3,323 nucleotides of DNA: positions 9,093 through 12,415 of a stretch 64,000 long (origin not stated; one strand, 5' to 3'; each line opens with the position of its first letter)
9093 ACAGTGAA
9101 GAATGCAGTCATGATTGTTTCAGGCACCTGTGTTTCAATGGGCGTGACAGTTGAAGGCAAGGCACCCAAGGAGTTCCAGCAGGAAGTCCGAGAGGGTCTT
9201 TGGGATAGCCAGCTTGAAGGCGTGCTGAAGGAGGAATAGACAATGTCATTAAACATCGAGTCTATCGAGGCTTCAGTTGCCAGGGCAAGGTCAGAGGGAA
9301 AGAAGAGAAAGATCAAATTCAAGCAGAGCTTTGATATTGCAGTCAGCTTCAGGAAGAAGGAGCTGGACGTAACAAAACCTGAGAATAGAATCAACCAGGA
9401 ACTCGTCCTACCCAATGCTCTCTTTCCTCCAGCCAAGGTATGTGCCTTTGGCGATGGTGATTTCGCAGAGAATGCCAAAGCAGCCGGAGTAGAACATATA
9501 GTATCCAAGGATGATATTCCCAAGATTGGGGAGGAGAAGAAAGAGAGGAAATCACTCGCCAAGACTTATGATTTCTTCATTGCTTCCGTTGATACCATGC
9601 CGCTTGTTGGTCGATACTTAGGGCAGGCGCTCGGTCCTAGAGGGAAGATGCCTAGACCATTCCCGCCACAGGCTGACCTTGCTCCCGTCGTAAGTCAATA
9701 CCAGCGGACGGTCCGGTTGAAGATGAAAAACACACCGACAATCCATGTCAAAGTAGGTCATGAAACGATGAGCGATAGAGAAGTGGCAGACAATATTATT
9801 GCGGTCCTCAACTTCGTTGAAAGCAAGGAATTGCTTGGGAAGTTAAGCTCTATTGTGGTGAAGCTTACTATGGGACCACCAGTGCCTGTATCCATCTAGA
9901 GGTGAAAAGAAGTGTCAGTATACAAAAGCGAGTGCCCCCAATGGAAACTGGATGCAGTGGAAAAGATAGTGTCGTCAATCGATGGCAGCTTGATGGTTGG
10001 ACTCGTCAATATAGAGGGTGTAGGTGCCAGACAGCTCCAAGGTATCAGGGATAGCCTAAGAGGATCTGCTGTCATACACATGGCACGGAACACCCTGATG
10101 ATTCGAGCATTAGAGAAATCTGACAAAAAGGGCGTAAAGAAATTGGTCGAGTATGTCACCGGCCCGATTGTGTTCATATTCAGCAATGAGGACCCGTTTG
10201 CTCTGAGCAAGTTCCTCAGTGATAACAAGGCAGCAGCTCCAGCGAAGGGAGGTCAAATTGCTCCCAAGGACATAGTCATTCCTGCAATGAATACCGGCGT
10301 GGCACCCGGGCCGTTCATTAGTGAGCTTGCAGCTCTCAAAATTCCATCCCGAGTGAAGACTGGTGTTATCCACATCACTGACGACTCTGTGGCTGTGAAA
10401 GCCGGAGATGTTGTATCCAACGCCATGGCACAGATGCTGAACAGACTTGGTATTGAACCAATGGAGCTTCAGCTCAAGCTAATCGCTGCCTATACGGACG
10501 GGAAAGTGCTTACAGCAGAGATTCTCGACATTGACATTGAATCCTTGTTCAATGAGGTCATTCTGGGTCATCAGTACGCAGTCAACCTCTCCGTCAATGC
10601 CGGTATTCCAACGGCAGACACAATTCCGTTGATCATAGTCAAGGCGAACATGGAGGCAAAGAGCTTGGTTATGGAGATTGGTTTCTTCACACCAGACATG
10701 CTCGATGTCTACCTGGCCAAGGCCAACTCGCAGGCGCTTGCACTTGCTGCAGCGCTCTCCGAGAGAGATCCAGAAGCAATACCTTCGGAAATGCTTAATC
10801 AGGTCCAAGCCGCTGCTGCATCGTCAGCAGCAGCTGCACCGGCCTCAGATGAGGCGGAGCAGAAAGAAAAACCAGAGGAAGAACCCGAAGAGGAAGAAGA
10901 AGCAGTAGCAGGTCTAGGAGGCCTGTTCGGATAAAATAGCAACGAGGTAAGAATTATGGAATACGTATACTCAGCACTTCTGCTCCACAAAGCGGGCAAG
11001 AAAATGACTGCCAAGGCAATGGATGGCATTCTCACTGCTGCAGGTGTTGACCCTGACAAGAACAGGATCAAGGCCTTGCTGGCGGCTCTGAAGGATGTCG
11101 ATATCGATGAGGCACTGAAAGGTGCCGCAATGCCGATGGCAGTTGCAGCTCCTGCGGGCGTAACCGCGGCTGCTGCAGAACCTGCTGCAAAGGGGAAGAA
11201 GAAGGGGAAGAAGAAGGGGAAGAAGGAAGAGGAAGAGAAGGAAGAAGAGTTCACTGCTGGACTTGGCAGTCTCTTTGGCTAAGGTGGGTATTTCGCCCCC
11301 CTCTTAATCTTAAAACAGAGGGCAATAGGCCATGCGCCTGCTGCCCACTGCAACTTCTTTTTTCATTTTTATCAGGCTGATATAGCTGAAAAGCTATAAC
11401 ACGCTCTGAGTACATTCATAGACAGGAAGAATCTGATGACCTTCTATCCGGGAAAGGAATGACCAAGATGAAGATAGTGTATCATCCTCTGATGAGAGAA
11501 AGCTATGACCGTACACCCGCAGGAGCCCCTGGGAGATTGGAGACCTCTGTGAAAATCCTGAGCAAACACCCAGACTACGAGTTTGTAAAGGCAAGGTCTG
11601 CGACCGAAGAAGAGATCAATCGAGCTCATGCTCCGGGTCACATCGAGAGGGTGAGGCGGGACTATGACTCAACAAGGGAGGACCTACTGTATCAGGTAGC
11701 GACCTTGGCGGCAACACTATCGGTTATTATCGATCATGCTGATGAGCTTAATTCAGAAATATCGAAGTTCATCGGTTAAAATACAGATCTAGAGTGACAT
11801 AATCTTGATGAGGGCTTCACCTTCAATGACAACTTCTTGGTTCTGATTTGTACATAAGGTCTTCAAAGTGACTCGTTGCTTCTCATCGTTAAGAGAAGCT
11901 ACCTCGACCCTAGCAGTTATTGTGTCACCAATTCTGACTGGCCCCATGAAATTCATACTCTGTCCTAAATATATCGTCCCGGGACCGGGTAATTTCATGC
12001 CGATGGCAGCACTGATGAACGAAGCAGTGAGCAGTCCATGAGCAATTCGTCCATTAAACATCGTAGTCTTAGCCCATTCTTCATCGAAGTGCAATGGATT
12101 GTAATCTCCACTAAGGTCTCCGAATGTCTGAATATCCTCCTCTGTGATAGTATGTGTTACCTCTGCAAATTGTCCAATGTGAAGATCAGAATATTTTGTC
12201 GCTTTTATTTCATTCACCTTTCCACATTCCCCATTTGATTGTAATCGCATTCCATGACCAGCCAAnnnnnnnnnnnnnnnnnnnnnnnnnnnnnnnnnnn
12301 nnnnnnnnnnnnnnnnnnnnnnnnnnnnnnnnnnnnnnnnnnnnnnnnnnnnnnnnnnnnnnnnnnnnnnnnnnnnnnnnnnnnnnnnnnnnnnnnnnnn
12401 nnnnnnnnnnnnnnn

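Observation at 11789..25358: ACP-independent twin-KAS III acyl-ester module with a dedicated importer (best candidate novel system)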

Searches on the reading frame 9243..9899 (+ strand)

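Call 4: search_protein_families(library=pfam, proteins=[window:9243-9899:+])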
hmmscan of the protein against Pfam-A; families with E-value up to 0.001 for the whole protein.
window:9243-9899:+ (218 aa): 1 family
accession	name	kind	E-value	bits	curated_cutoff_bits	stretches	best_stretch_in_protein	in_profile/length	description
PF00687.26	Ribosomal_L1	-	4.6e-45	154.1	32.2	1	22-212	5-198/198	Ribosomal protein L1p/L10e family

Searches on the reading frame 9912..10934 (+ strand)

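Call 4: search_protein_families(library=pfam, proteins=[window:9912-10934:+])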
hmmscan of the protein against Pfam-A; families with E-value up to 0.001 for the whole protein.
window:9912-10934:+ (340 aa): 3 families
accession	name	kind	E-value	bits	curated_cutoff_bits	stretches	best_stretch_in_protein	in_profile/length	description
PF00466.25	Ribosomal_L10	-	3.5e-23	82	22.8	1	9-105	3-98/100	Ribosomal protein L10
PF17777.6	RL10P_insert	-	5.9e-17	61.8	29.1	1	111-181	1-71/71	Insertion domain in 60S ribosomal protein L10P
PF00428.24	Ribosomal_60s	-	0.00039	21.3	28.1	1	274-339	22-88/88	60s Acidic ribosomal protein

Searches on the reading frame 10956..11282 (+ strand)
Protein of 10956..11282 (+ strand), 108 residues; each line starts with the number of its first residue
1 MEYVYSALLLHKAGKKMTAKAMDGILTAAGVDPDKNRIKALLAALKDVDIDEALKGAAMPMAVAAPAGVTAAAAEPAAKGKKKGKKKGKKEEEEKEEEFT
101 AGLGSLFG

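Call 4: search_protein_families(library=pfam, proteins=[window:10956-11282:+])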
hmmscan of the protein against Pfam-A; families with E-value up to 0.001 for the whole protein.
window:10956-11282:+ (108 aa): 1 family
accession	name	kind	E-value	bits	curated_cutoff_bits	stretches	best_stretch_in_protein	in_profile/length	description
PF00428.24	Ribosomal_60s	-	1.2e-12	48.7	28.1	1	18-107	3-88/88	60s Acidic ribosomal protein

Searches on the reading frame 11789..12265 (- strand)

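Call 3: search_protein_families(library=pfam, proteins=[window:11789-12265:-])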
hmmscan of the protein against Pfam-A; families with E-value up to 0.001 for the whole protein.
window:11789-12265:- (158 aa): 2 families
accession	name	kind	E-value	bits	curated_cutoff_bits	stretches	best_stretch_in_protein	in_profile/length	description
PF01575.25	MaoC_dehydratas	-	1.7e-26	92.7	27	1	35-132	13-111/123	MaoC like domain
PF13452.11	FAS1_DH_region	-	1.1e-13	51.9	22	1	30-148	3-131/132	FAS1-like, dehydratase domain region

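Call 5: search_protein_families(library=ncbifam, proteins=[window:11789-12265:-], max_evalue=0.00001)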
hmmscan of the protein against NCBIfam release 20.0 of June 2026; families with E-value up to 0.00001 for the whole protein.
window:11789-12265:- (158 aa): 5 families
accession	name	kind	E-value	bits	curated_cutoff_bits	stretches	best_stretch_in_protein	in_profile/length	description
NF006045.0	PRK08190.1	subfamily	4.9e-43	147.6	282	1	20-153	6-139/467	bifunctional enoyl-CoA hydratase/phosphate acetyltransferase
TIGR02278.1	PaaN-DH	equivalog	4e-15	55.1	562.8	1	23-148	523-655/664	phenylacetic acid degradation bifunctional protein PaaZ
NF040620.1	fused_HadA_HadB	exception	1.9e-12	47.3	350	1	19-93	190-265/329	fused (3R)-hydroxyacyl-ACP dehydratase subunits HadA/HadB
NF010246.0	PRK13693.1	equivalog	1.3e-11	44.6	203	1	24-146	5-132/142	(3R)-hydroxyacyl-ACP dehydratase subunit HadB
NF040624.1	HadA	equivalog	6.1e-06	26.6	180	0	39-149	12-131/144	(3R)-hydroxyacyl-ACP dehydratase subunit HadA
